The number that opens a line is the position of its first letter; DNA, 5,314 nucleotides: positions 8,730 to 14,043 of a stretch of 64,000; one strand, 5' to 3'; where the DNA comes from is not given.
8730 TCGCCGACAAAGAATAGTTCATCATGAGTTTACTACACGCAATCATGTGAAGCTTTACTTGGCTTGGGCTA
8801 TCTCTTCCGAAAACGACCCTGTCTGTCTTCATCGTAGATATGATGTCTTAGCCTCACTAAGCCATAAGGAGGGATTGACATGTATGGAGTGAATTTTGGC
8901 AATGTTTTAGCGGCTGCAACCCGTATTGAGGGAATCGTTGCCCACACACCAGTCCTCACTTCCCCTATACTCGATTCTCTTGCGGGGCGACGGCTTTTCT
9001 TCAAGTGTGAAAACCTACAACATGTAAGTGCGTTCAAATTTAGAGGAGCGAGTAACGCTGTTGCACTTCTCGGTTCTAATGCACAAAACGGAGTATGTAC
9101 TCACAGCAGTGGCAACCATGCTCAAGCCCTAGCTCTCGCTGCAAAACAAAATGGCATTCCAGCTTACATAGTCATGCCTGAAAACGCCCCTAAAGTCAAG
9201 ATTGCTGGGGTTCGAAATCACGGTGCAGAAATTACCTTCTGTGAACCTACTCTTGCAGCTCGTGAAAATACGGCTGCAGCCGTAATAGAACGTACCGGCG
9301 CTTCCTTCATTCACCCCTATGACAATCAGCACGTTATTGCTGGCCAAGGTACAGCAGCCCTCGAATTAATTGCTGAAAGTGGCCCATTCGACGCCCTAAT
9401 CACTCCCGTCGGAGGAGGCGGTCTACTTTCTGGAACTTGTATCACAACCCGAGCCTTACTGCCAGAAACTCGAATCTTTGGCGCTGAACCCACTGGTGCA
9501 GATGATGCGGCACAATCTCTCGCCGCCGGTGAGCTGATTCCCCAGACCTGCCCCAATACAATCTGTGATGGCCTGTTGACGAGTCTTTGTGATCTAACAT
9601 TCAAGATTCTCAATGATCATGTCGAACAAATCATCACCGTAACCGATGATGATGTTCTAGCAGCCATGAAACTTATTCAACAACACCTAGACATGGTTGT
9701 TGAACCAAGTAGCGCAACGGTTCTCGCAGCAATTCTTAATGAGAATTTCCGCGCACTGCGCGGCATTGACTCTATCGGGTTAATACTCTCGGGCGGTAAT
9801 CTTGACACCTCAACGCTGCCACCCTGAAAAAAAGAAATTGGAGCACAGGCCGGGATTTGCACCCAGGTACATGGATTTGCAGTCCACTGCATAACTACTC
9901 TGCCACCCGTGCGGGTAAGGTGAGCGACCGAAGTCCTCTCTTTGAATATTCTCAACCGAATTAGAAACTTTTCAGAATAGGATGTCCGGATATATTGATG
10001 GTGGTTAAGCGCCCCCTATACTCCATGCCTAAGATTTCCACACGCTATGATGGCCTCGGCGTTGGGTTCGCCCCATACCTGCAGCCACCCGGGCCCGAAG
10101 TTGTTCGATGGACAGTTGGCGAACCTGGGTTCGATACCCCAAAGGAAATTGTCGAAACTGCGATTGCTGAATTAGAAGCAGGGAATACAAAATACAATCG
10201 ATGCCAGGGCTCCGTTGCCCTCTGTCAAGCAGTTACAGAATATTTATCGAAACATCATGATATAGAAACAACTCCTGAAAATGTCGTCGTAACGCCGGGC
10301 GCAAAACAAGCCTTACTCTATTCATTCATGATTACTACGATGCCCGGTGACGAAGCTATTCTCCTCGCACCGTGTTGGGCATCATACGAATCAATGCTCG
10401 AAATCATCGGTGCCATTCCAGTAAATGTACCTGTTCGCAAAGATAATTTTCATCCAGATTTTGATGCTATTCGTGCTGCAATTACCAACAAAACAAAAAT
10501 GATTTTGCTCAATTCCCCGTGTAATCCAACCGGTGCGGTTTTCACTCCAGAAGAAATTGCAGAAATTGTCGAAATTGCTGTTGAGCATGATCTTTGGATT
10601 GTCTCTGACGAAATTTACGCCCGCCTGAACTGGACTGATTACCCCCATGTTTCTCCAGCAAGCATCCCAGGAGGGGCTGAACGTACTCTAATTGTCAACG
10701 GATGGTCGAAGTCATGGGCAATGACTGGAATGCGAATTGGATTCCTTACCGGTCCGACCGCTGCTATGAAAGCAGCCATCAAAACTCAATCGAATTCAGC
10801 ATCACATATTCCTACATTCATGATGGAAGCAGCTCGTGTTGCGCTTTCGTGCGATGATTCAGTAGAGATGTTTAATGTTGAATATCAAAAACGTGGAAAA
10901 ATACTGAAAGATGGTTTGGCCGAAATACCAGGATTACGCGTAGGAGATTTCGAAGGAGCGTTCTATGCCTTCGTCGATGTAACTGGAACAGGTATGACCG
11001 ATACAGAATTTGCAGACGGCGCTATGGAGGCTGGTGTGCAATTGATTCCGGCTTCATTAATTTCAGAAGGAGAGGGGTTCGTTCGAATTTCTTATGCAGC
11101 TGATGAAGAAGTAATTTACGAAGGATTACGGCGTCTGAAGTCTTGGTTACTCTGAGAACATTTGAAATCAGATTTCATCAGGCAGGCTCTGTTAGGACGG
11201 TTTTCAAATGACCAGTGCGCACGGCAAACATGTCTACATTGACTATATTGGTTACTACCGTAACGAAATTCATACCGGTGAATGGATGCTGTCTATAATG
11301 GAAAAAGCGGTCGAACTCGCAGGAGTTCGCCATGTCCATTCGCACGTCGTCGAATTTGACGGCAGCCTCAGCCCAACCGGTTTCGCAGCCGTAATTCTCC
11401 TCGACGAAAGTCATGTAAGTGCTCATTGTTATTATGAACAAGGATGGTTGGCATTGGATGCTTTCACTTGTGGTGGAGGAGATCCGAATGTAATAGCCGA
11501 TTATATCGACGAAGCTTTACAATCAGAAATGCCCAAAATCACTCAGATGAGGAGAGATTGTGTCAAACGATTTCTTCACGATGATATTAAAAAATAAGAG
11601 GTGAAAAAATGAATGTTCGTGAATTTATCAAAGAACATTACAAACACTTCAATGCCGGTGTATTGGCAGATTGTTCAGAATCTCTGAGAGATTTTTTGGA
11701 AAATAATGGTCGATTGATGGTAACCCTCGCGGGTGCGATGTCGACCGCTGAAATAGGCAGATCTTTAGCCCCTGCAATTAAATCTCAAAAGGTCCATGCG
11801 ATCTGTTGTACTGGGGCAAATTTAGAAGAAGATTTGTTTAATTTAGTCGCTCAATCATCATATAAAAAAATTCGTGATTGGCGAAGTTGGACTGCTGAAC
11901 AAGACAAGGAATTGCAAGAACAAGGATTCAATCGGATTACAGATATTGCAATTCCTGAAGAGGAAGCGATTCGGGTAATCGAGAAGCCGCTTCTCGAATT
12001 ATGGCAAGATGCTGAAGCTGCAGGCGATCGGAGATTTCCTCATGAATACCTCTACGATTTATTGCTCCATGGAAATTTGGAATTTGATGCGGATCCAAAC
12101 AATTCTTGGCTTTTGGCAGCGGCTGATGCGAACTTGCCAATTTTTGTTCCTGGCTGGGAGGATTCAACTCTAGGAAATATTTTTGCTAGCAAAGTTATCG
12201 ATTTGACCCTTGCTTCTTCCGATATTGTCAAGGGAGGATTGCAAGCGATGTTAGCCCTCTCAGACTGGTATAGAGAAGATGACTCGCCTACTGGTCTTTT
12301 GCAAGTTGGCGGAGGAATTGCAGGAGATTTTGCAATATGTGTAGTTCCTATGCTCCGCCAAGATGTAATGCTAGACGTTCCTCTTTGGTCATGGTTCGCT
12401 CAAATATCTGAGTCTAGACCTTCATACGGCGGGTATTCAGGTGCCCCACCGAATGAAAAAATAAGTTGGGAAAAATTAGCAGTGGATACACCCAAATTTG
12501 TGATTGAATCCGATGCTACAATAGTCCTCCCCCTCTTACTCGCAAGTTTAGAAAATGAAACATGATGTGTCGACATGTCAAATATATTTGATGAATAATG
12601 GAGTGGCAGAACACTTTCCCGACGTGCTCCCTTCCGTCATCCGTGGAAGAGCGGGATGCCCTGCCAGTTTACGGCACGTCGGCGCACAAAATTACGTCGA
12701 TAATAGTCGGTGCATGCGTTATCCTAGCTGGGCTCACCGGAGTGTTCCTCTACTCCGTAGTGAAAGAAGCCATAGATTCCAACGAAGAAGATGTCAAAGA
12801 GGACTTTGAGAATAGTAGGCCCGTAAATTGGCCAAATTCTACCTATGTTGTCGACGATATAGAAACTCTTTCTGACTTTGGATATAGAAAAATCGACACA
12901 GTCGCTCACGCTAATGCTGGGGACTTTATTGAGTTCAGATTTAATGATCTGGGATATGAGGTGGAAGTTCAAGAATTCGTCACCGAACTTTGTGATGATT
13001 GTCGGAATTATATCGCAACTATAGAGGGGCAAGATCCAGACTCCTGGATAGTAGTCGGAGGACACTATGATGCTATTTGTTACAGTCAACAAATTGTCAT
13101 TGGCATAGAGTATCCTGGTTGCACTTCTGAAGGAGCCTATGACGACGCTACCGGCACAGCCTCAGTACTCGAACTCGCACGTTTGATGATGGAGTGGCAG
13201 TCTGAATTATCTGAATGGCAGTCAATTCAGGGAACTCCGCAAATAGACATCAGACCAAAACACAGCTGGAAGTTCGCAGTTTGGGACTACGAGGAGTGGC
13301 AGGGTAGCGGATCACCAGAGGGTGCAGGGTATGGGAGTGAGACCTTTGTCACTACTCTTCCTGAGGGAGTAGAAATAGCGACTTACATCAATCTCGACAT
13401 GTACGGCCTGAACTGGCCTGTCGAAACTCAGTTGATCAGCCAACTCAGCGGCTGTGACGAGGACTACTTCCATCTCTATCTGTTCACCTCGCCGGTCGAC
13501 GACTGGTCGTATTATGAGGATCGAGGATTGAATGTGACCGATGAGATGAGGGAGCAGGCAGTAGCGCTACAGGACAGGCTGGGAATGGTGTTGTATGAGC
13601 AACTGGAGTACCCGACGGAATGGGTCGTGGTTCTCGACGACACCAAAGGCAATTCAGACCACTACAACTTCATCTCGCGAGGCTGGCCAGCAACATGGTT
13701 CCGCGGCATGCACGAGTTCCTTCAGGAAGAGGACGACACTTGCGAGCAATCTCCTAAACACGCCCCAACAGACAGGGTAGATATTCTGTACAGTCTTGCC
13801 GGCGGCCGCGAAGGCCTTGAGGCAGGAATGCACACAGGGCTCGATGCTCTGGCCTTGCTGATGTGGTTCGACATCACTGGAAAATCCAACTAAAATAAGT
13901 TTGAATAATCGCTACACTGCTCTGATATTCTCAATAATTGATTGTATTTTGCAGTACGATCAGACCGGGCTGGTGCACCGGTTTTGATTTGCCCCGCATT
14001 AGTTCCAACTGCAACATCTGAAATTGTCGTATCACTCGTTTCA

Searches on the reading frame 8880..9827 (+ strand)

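Call 17: search_protein_families(library=pfam, proteins=[window:8880-9827:+], max_evalue=0.0001)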
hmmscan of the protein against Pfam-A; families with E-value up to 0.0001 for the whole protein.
window:8880-9827:+ (315 aa): 1 family
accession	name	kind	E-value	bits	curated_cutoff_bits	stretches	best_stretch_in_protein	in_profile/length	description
PF00291.31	PALP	-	4.9e-74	249.7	35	1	19-305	4-295/295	Pyridoxal-phosphate dependent enzyme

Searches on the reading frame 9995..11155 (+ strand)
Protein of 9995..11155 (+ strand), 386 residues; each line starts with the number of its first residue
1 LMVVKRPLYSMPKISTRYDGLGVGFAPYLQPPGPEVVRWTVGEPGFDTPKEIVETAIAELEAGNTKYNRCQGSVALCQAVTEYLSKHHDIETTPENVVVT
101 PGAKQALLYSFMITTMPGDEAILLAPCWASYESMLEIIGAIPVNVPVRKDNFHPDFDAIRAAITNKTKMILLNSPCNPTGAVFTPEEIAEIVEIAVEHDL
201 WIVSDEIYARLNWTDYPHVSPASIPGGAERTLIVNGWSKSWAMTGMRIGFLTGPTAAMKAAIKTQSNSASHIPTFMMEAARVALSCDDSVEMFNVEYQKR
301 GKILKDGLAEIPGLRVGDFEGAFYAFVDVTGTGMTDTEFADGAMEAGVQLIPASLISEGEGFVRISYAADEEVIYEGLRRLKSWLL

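Call 17: search_protein_families(library=pfam, proteins=[window:9995-11155:+], max_evalue=0.0001)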
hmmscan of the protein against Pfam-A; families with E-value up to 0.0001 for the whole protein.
window:9995-11155:+ (386 aa): 4 families
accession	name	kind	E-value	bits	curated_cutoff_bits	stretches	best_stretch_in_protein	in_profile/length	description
PF00155.27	Aminotran_1_2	-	8.8e-64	216.4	19.7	1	35-380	2-360/361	Aminotransferase class I and II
PF01041.23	DegT_DnrJ_EryC1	-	9.2e-10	38.7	19.8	1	98-205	43-145/360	DegT/DnrJ/EryC1/StrS aminotransferase family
PF01212.27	Beta_elim_lyase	-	9.1e-08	32.2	27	1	51-206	12-169/288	Beta-eliminating lyase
PF01053.26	Cys_Met_Meta_PP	-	1.2e-06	27.8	27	1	97-207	70-175/381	Cys/Met metabolism PLP-dependent enzyme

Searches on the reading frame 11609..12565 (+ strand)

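Call 17: search_protein_families(library=pfam, proteins=[window:11609-12565:+], max_evalue=0.0001)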
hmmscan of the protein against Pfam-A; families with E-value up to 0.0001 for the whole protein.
window:11609-12565:+ (318 aa): 1 family
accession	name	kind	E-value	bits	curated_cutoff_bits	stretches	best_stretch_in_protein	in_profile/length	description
PF01916.23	DS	-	1.2e-40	140.1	27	1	14-313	11-287/288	Deoxyhypusine synthase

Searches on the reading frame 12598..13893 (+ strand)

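Call 17: search_protein_families(library=pfam, proteins=[window:12598-13893:+], max_evalue=0.0001)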
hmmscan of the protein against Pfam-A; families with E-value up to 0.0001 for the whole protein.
window:12598-13893:+ (431 aa): 1 family
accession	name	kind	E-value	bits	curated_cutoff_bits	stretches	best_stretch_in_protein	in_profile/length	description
PF04389.22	Peptidase_M28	-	7.1e-20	72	21.3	1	137-395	1-175/193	Peptidase family M28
